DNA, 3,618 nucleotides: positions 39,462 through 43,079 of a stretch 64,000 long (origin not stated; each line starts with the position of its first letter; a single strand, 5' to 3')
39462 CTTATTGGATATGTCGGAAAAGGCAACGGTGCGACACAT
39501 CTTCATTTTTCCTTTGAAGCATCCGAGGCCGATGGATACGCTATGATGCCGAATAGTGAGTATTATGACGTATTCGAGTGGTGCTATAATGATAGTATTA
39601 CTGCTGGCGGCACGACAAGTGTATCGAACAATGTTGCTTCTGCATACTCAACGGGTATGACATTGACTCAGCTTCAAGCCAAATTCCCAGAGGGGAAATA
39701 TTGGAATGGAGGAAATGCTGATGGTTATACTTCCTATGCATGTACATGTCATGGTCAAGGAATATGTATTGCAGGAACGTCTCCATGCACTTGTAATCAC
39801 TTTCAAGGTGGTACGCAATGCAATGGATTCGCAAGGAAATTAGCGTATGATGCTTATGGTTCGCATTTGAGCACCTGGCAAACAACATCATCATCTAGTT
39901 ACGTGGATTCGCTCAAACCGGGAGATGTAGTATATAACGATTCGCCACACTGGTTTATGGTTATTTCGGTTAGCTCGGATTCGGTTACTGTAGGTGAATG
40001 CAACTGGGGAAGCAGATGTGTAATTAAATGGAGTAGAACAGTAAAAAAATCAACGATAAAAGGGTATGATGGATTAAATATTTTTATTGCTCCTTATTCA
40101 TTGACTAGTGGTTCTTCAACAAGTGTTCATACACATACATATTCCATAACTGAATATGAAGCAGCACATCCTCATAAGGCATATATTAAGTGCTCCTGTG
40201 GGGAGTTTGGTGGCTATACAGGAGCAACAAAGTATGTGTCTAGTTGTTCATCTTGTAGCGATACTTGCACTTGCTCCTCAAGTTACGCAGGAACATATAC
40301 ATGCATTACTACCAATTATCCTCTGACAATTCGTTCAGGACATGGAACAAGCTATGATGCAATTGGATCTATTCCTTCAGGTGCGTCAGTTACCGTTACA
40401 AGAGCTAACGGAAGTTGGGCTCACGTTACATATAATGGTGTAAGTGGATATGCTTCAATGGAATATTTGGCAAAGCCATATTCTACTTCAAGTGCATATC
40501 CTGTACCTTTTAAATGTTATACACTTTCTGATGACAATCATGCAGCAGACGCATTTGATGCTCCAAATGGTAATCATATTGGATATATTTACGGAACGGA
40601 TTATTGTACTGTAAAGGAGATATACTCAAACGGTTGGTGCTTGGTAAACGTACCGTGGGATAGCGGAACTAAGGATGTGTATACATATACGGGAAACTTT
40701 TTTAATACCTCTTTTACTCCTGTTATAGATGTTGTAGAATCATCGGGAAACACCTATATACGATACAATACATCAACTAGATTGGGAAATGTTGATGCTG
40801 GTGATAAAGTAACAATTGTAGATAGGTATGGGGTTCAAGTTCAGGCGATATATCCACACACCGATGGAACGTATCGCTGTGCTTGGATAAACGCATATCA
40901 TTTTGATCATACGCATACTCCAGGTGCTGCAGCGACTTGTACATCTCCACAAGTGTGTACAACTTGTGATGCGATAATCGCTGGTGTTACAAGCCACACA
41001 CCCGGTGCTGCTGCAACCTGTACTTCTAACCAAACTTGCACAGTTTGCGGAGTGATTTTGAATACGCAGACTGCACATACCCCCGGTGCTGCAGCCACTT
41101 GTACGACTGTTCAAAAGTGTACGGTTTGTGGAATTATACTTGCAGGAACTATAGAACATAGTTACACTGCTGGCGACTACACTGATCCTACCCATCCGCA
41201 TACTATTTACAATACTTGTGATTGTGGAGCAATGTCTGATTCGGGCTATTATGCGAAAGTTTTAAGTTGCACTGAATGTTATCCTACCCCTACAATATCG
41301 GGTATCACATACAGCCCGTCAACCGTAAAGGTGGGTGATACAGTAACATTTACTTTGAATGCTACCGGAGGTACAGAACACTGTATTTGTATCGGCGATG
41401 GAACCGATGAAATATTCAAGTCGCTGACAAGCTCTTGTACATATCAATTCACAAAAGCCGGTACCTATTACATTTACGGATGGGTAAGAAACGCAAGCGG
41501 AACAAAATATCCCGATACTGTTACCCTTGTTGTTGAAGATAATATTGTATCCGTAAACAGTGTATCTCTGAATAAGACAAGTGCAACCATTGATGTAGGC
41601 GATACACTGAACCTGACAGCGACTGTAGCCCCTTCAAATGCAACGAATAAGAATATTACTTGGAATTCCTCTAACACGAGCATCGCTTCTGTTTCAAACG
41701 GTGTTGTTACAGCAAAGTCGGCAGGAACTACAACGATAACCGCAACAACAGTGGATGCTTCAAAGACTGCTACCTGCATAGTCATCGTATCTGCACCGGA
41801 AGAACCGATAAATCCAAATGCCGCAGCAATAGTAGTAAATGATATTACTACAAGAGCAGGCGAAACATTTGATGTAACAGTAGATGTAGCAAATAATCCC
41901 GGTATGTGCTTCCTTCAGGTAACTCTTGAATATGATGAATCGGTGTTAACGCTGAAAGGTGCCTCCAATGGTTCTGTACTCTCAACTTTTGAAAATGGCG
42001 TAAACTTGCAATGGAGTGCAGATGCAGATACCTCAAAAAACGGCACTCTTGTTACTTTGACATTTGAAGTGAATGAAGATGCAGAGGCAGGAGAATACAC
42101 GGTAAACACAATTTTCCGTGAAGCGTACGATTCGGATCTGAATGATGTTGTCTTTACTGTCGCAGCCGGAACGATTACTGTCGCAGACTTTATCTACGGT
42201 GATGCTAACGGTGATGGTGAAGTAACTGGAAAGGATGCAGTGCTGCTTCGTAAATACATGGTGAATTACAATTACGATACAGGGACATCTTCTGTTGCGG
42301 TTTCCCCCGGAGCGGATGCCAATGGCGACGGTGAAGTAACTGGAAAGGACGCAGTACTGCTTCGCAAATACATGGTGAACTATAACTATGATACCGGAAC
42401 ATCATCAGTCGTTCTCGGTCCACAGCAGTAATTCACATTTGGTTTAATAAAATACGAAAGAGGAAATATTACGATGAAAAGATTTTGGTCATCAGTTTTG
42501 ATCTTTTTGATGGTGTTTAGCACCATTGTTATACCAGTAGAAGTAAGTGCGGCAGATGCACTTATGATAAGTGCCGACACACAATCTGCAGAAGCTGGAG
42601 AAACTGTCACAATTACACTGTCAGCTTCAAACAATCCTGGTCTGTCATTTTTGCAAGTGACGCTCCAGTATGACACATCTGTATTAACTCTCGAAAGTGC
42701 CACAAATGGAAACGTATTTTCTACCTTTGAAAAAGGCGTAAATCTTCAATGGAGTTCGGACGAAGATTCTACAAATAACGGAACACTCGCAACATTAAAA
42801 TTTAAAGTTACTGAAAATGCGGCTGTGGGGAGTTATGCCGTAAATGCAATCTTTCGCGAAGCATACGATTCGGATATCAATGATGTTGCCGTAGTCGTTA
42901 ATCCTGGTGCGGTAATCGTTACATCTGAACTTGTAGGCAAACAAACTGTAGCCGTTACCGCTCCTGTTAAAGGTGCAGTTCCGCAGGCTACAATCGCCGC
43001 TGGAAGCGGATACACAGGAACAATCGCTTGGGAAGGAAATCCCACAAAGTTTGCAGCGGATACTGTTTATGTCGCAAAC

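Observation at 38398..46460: Cohesin-dockerin module that appears to display a two-headed peptidoglycan hydrolase on the cell surface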

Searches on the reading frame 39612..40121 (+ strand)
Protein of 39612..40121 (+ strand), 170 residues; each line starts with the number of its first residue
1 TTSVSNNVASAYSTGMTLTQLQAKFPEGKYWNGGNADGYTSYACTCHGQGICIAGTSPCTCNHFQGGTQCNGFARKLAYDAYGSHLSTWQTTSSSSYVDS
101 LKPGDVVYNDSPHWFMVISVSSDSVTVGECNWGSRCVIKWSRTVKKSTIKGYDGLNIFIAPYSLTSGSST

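Call 66: search_solved_structures(query=A4, max_evalue=10, show_alignments=2)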
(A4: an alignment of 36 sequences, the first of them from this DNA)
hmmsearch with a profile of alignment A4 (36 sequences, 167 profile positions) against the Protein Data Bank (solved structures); distinct sequences matched with E-value up to 10: 14.
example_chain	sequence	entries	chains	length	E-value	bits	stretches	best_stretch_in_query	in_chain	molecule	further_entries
6b8c_A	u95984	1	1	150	0.0015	21.4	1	51-108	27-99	NLP/P60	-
2k1g_A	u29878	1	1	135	0.0055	19.6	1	63-120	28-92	Lipoprotein spr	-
8h1i_A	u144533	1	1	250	0.0076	19.1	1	52-134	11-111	Endolysin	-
8xud_I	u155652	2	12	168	0.008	19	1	63-120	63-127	Murein DD-endopeptidase MepS/Murein LD-carboxypeptidase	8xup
8xyf_A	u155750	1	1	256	0.008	19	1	52-134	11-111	Endolysin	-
3a2z_A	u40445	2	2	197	0.018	17.9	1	40-87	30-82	Bifunctional glutathionylspermidine synthetase/amidase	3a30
7cfl_A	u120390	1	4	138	0.21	14.4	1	64-124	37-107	Putative cell wall hydrolase phosphatase-associated protein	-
8hvr_H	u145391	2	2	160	0.27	14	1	79-107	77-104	Putative transcriptional factor regulator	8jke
5myj_AQ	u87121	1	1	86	0.36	13.6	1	79-122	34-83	30S ribosomal protein S17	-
2io7_A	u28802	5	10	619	0.42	13.4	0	40-87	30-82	Bifunctional glutathionylspermidine synthetase/amidase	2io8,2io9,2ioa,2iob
24yw_U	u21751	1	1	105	0.44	13.4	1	97-135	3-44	Large ribosomal subunit protein uL24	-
7v6s_A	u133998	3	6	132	1.1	12.1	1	64-120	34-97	Murein DD-endopeptidase MepS/Murein LD-carboxypeptidase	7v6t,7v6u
9hig_Q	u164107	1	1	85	1.3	11.8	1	72-116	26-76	Small ribosomal subunit protein uS17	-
5jt8_A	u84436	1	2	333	2.2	11.1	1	11-86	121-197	Blo t 1 allergen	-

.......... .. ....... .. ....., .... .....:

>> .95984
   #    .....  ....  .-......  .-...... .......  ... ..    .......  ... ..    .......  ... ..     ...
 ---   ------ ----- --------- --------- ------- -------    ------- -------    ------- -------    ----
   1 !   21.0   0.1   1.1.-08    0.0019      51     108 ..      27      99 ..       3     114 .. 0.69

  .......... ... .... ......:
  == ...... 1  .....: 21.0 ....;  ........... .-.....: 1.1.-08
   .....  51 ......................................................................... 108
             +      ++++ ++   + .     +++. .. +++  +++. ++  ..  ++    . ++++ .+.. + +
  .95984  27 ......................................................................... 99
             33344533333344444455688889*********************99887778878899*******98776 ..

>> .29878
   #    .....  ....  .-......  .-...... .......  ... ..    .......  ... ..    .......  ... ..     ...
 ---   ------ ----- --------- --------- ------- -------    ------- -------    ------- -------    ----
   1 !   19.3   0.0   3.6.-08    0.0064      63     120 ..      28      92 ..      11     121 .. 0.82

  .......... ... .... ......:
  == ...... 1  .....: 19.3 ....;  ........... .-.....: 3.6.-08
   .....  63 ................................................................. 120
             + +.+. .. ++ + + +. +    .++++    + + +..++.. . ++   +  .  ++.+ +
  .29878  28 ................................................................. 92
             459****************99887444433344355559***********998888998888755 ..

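Call 72: predict_structure(alignment_id=A4)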
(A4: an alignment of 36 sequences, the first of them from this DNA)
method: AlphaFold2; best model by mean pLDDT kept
length: 170 residues; sequences in the alignment: 36
mean_pLDDT: 88.5   pTM: 0.85
mean pLDDT of the five models: 88.5, 87.9, 87.4, 87.1, 86.8
residues with pLDDT >= 90: 124; 70-90: 19; 50-70: 20; < 50: 7
segments of 3 or more residues with pLDDT < 50: 9-11
pLDDT, mean of each block of 10 residues (from residue 1): 51 80 97 93 78 67 92 97 96 98 96 94 97 91 97 97 82
secondary structure, 60 per line:
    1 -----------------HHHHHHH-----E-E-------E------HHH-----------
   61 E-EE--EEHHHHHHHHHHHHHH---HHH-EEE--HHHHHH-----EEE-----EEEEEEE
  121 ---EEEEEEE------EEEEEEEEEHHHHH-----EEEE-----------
elements in order: H18-24 H69-82 E90-92 H95-100 E106-108 E114-120 E124-130 E137-145 H146-150 E156-159

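Call 75: fold_search(model_id=the predicted structure, library=pdb)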
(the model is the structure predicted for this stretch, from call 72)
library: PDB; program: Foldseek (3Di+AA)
matches with E <= 10: 919; with E <= 0.001: 1
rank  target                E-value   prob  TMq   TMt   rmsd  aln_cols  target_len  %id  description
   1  2k3a_MODEL_1_A        2.6e-04  0.98  0.31  0.33  11.0       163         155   20  NMR solution structure of Staphylococcus saprophyticus CHAP (cysteine, histidine-dependent amidohydrolases/pep (released 2008-05-13)
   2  5d74_B                1.1e-03  1.00  0.42  0.32   8.5       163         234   16  The crystal structure of Ly7917 (released 2016-08-17)
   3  5d76_A                1.7e-03  1.00  0.34  0.26   5.3        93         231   16  The crystal structure of Ly7917 with the hydrolyzing product of MDP (released 2016-08-17)
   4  5d74_A                2.0e-03  0.99  0.42  0.32   9.5       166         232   13  The crystal structure of Ly7917 (released 2016-08-17)
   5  4cgk_A                3.3e-03  1.00  0.33  0.17   5.3        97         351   18  Crystal structure of the essential protein PcsB from Streptococcus pneumoniae (released 2014-05-21)
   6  4cgk_B                3.5e-03  1.00  0.33  0.17   5.3        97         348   18  Crystal structure of the essential protein PcsB from Streptococcus pneumoniae (released 2014-05-21)
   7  5d76_B                3.5e-03  0.98  0.42  0.32   9.8       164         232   16  The crystal structure of Ly7917 with the hydrolyzing product of MDP (released 2016-08-17)
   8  2lrj_MODEL_1_A        6.1e-03  0.99  0.31  0.44   5.7        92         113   21  NMR solution structure of staphyloxanthin biosynthesis protein (released 2012-04-18)
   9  3zua_MODEL_1_A        1.7e-02  0.97  0.31  0.36   4.8        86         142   14  A C39-like domain (released 2012-08-01)
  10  3a2z                  2.1e-02  0.80  0.30  0.28  10.2       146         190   13  E. coli Gsp amidase Cys59 sulfenic acid (released 2010-05-19)
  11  8xyf_A                3.9e-02  0.92  0.37  0.27   5.8       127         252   25  Crystal structure of Holo-PlyGRCS, a bacteriophage Endolysin in complex with Cold shock protein C (released 2025-01-01)
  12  8vpb_A                8.3e-02  0.77  0.34  0.10   6.2       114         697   15  Cryo-EM structure of the ABC transporter PCAT1 bound with MgADP_Class_2 (released 2024-10-30)
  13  3a30                  8.8e-02  0.33  0.24  0.23  11.0       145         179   11  E. coli Gsp amidase C59 acetate modification (released 2010-05-19)
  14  3o98_A                9.9e-02  0.47  0.31  0.10  10.8       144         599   12  Glutathionylspermidine synthetase/amidase C59A complex with ADP and Gsp (released 2011-03-02)
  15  3o98_B                1.1e-01  0.44  0.30  0.10  10.8       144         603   12  Glutathionylspermidine synthetase/amidase C59A complex with ADP and Gsp (released 2011-03-02)
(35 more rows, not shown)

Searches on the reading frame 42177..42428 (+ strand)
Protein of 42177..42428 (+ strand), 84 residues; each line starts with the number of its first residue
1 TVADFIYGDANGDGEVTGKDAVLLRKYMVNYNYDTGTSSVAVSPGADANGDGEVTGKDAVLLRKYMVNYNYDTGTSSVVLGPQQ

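Call 82: find_homologous_proteins(query=window:42177-42428:+, max_evalue=1e-8)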
Query window:42177-42428:+ (84 aa): 9 proteins with E <= 1e-8 among 61 candidates.
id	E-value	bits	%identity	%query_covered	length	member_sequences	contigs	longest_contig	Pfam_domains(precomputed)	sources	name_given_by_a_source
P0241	1.8e-31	125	73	94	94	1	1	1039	PF00404.25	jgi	jgi:endoglucanase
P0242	5.4e-28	114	67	96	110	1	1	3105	PF00404.25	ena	-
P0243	2.1e-27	112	61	94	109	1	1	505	PF00404.25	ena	-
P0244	4.2e-27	111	64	99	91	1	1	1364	PF00404.25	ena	-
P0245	2.5e-26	109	64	99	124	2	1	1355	PF00404.25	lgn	-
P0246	5.4e-25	105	63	95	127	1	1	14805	PF00404.25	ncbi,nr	ncbi:MAG: hypothetical protein E7587_05935 [Ruminococcaceae bacterium]|nr:hypothetical protein [Osci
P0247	3.5e-22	96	59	95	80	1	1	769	PF00404.25,PF13202.13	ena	-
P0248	8.1e-19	85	53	99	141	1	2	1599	PF00404.25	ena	-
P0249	3.2e-18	83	68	68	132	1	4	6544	PF00404.25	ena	-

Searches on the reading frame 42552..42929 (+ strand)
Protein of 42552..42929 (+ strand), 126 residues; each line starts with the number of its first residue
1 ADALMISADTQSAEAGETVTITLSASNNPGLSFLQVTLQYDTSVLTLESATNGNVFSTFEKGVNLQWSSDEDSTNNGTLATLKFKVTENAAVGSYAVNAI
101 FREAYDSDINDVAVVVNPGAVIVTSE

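Call 61: search_solved_structures(query=A3, max_evalue=0.01, show_alignments=1)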
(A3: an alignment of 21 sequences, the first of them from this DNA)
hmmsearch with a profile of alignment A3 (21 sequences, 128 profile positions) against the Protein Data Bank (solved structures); distinct sequences matched with E-value up to 0.01: 37.
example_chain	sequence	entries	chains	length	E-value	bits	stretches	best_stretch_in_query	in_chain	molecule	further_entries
3ul4_A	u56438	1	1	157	8.8e-14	54.9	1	2-127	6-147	Cellulosome-anchoring protein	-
4ums_A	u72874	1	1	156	1.5e-13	54.2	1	5-127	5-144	CELLULOSOMAL ANCHORING SCAFFOLDIN B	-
3kcp_A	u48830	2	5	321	1e-12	51.5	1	2-128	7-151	Cellulosomal-scaffolding protein A | Cellulosome anchoring protein cohesin region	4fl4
4uyp_A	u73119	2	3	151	1.4e-11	47.8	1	5-127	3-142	Cellulosomal scaffoldin anchoring protein C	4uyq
5lxv_A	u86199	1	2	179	7.8e-11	45.4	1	3-102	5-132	Scaffoldin C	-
6kgc_A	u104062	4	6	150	1.6e-10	44.4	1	2-127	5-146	Probably cellulosomal scaffolding protein, secreted cellulose-binding and cohesin domain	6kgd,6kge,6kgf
6kg8_A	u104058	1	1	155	1.7e-10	44.3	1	2-127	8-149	Probably cellulosomal scaffolding protein, secreted cellulose-binding and cohesin domain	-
4dh2_A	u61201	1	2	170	4.1e-10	43.1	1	5-126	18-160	Cellulosome anchoring protein cohesin region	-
1aoh_A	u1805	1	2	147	4.8e-10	42.8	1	3-126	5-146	Cellulosomal-scaffolding protein A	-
5nrk_A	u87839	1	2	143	1.1e-09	41.6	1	5-126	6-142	Endoglucanase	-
5nrm_A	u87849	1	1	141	1.2e-09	41.5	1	5-126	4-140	Endoglucanase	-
3l8q_A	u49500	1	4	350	1e-08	38.6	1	3-90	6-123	Cellulosomal scaffoldin adaptor protein B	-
2vn5_A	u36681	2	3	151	2.1e-07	34.3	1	2-126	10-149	SCAFFOLDING PROTEIN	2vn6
5m2o_A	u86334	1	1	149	2.9e-07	33.8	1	9-126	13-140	Putative cellulosomal scaffoldin protein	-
1g1k_A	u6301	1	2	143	3e-07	33.8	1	3-126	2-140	SCAFFOLDING PROTEIN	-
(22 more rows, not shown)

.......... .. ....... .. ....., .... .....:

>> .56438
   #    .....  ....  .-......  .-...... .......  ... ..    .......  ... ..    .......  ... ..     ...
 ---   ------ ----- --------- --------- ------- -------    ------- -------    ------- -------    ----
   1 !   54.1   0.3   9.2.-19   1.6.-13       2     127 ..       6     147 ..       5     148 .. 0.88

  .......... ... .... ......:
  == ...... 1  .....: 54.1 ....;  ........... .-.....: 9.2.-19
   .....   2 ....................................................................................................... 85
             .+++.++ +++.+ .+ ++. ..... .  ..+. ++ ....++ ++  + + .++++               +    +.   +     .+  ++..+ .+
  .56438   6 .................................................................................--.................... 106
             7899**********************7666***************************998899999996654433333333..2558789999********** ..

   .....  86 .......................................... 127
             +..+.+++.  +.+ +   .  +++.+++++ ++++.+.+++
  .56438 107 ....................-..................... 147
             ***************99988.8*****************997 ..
